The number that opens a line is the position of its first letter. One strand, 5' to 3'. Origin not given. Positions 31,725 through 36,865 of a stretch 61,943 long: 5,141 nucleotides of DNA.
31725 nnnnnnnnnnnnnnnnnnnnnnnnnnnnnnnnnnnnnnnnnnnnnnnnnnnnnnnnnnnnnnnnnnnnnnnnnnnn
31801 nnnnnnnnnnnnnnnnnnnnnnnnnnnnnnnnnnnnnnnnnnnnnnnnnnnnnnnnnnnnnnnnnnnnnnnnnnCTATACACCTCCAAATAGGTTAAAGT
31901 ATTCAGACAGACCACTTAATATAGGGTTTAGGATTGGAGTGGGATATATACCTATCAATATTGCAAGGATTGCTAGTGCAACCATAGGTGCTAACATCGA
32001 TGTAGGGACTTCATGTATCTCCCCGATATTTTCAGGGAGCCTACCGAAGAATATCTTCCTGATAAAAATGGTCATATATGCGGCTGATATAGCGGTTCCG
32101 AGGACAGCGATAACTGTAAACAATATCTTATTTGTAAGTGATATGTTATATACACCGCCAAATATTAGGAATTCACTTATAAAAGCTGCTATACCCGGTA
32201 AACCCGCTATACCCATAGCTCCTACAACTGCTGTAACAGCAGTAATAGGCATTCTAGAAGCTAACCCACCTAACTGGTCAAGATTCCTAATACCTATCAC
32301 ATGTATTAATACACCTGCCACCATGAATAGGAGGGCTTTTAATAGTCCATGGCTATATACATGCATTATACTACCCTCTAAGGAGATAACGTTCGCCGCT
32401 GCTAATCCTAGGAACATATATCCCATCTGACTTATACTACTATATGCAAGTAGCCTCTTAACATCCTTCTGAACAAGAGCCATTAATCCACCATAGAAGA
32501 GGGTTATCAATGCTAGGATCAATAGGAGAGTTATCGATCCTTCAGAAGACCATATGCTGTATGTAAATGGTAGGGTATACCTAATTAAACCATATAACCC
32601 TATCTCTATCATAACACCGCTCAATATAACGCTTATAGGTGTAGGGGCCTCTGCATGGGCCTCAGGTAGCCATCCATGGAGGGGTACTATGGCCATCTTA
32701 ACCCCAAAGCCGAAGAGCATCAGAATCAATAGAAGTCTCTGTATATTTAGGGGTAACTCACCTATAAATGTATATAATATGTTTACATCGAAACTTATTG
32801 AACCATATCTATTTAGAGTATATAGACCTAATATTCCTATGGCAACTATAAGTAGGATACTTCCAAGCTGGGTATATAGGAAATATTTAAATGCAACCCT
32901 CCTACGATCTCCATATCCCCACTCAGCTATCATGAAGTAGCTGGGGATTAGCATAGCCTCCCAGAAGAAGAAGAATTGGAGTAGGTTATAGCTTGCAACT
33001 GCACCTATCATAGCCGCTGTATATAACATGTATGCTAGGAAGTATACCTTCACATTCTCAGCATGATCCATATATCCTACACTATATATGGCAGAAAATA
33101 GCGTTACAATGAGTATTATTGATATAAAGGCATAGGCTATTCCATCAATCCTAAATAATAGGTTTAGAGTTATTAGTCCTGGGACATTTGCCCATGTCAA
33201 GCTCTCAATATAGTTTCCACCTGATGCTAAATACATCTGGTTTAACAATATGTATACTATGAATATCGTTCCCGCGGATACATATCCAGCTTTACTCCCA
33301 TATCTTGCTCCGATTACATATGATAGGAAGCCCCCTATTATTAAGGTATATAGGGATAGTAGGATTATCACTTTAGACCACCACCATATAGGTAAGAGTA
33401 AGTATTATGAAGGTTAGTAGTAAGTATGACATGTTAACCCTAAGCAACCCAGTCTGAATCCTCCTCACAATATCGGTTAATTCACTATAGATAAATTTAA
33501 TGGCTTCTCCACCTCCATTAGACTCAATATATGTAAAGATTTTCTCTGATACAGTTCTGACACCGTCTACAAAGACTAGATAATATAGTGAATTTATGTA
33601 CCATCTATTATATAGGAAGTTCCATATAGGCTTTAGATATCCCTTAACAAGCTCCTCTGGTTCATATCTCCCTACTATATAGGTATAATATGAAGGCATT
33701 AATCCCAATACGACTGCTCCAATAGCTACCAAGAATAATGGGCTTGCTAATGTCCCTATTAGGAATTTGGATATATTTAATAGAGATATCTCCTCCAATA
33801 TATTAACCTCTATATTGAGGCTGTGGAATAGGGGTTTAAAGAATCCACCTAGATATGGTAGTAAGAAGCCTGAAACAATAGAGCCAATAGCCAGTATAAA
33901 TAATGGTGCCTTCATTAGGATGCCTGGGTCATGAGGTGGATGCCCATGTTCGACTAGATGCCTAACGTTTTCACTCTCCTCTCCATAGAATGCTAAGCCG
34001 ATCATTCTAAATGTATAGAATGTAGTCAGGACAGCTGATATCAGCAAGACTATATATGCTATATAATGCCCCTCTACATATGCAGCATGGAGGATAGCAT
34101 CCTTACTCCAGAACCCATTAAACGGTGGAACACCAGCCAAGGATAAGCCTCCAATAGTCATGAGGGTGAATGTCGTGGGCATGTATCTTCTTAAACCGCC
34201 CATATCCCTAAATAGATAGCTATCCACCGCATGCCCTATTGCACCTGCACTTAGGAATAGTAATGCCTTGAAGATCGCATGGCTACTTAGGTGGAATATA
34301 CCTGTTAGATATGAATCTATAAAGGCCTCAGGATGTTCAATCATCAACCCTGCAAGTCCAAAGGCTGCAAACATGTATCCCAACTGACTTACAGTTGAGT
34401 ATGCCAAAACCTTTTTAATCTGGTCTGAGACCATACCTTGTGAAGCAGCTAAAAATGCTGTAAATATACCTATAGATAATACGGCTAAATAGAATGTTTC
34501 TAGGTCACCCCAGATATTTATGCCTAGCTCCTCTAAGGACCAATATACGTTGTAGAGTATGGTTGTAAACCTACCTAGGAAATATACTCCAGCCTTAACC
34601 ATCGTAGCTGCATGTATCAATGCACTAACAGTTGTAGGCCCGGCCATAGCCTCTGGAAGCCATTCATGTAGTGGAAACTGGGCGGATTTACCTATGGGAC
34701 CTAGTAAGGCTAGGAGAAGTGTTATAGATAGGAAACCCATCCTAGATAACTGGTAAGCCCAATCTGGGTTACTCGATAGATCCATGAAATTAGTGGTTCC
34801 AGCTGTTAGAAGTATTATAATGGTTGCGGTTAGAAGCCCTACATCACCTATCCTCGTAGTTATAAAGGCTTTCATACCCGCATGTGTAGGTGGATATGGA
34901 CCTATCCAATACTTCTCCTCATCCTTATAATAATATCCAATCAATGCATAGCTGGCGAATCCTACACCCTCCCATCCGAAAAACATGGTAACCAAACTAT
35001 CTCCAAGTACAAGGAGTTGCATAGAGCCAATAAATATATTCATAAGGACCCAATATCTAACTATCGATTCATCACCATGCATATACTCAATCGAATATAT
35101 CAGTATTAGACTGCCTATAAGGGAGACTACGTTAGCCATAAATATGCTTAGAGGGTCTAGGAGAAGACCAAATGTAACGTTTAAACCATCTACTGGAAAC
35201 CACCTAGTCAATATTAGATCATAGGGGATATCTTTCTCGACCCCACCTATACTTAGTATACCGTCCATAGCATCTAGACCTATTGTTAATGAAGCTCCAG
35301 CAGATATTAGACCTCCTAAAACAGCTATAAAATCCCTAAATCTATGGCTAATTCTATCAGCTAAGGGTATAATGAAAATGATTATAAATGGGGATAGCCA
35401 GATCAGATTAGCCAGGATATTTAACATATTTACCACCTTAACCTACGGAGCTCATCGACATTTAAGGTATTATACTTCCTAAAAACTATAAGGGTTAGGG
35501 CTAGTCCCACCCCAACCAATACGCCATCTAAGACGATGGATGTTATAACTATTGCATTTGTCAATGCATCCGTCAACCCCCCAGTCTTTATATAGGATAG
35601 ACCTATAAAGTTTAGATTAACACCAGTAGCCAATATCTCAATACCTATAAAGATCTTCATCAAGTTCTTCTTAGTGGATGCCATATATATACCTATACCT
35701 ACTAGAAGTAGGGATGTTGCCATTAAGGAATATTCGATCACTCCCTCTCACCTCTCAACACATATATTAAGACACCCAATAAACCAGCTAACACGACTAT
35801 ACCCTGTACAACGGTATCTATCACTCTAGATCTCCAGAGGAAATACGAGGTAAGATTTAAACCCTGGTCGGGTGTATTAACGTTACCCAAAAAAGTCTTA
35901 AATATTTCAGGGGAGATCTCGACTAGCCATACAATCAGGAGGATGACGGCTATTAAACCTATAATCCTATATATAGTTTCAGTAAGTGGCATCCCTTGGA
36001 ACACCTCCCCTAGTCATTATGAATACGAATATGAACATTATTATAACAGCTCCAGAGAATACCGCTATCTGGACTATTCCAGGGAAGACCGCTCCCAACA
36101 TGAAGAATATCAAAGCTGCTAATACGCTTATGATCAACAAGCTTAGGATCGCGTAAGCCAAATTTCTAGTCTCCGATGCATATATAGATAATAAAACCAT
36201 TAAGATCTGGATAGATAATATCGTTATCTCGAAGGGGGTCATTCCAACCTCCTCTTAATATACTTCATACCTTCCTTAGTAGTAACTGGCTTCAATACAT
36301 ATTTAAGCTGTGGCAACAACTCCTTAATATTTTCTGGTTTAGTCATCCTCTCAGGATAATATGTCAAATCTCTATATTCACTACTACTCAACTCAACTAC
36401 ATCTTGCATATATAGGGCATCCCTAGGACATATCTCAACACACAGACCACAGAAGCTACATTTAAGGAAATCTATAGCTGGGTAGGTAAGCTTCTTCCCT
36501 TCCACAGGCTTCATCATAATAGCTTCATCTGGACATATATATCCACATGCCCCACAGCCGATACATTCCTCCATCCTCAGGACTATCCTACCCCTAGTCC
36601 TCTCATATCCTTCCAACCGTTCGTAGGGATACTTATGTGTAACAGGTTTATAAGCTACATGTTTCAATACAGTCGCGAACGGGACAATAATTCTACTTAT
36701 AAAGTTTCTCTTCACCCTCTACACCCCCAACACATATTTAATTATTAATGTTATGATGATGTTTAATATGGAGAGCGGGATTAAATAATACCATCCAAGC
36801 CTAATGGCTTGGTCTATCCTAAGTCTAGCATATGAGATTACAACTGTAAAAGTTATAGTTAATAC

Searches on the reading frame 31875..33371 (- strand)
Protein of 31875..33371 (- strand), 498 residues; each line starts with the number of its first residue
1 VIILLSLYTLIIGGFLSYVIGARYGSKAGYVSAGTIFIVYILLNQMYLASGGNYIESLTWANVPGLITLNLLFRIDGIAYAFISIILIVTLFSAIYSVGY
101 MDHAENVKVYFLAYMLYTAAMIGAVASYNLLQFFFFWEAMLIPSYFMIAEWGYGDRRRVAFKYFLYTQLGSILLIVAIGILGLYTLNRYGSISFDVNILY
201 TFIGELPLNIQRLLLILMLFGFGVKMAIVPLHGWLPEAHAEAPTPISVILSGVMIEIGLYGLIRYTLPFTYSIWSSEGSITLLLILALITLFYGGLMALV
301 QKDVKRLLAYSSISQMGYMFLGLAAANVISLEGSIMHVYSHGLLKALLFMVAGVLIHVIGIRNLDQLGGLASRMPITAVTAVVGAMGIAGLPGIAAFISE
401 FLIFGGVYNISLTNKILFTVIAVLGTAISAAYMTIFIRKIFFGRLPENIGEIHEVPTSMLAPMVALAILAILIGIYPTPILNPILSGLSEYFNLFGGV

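Call 33: search_protein_families(library=pfam, proteins=[window:31875-33371:-], max_evalue=0.001)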
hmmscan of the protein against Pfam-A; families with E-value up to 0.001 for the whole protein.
window:31875-33371:- (498 aa): 2 families
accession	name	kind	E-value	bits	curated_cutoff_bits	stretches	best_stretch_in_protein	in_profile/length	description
PF00361.26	Proton_antipo_M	-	8.5e-74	248.8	21.5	1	127-423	1-291/294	NADH:quinone oxidoreductase/Mrp antiporter, TM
PF00662.26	Proton_antipo_N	-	8.8e-08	32.4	24.5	1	60-111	1-51/51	NADH-Ubiquinone oxidoreductase (complex I), chain 5 N-terminus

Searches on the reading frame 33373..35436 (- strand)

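Call 5: search_protein_families(library=pfam, proteins=[window:33373-35436:-], max_evalue=0.01)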
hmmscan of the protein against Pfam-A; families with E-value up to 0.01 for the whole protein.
window:33373-35436:- (687 aa): 3 families
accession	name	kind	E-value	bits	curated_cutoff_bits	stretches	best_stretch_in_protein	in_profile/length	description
PF00361.26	Proton_antipo_M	-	1.3e-62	212.1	21.5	1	146-471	2-294/294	NADH:quinone oxidoreductase/Mrp antiporter, TM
PF00662.26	Proton_antipo_N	-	9e-17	61.2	24.5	1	79-128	1-50/51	NADH-Ubiquinone oxidoreductase (complex I), chain 5 N-terminus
PF06455.17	NADH5_C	-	0.0078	16.3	28.2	0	474-528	1-49/181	NADH dehydrogenase subunit 5 C-terminus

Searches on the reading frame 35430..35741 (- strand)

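Call 5: search_protein_families(library=pfam, proteins=[window:35430-35741:-], max_evalue=0.01)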
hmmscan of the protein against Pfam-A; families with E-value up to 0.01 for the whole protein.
window:35430-35741:- (103 aa): 1 family
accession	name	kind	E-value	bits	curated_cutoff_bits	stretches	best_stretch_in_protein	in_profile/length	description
PF00420.29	Oxidored_q2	-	2.8e-19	69.1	26.1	1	6-103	2-95/95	NADH-ubiquinone/plastoquinone oxidoreductase chain 4L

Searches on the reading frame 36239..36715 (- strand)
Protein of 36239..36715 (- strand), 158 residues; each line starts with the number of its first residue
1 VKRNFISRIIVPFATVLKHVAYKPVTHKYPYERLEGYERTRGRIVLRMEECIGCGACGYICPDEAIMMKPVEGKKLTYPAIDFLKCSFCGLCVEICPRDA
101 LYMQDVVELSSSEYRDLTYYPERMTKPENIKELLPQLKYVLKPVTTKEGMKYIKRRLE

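Call 5: search_protein_families(library=pfam, proteins=[window:36239-36715:-], max_evalue=0.01)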
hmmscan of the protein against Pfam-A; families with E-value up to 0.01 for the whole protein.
window:36239-36715:- (158 aa): 15 families
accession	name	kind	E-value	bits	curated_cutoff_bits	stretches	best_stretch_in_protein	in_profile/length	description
PF00037.32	Fer4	-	9.7e-14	51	21.1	2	80-102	2-24/24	4Fe-4S binding domain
PF12838.12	Fer4_7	-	9.6e-12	45.6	27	1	51-100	2-52/52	4Fe-4S dicluster domain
PF13187.11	Fer4_9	-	3.9e-10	40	27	1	50-100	1-51/52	4Fe-4S dicluster domain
PF14697.11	Fer4_21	-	1.4e-08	35.1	35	1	48-103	5-59/59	4Fe-4S dicluster domain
PF13237.11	Fer4_10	-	2.3e-08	34.2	25.5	3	45-97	3-53/53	4Fe-4S dicluster domain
PF13534.11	Fer4_17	-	1.1e-07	32.8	22.2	1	45-64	40-59/61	4Fe-4S dicluster domain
PF13484.11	Fer4_16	-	1.2e-07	32.8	30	1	85-113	1-30/66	4Fe-4S double cluster binding domain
PF12797.12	Fer4_2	-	1.5e-06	28.2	24.5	1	48-62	7-21/22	4Fe-4S binding domain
PF25160.1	LdpA_Fe-S-bd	-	3.7e-06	27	27.6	1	48-69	25-46/49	LdpA Fe-S cluster-binding domain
PF12800.12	Fer4_4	-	2.7e-05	24.6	24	0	49-62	2-15/17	4Fe-4S binding domain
PF12798.12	Fer4_3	-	5.2e-05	24.2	27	1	86-100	1-15/15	4Fe-4S binding domain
PF13183.11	Fer4_8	-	0.00015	22.6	27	0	48-99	2-67/68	4Fe-4S dicluster domain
PF13459.11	Fer4_15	-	0.00021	22.3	22.4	0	48-63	5-20/66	4Fe-4S single cluster domain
PF17179.9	Fer4_22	-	0.00043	21.5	27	0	48-63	78-93/95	4Fe-4S dicluster domain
PF12837.12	Fer4_6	-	0.00083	19.6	25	0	51-66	9-24/24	4Fe-4S binding domain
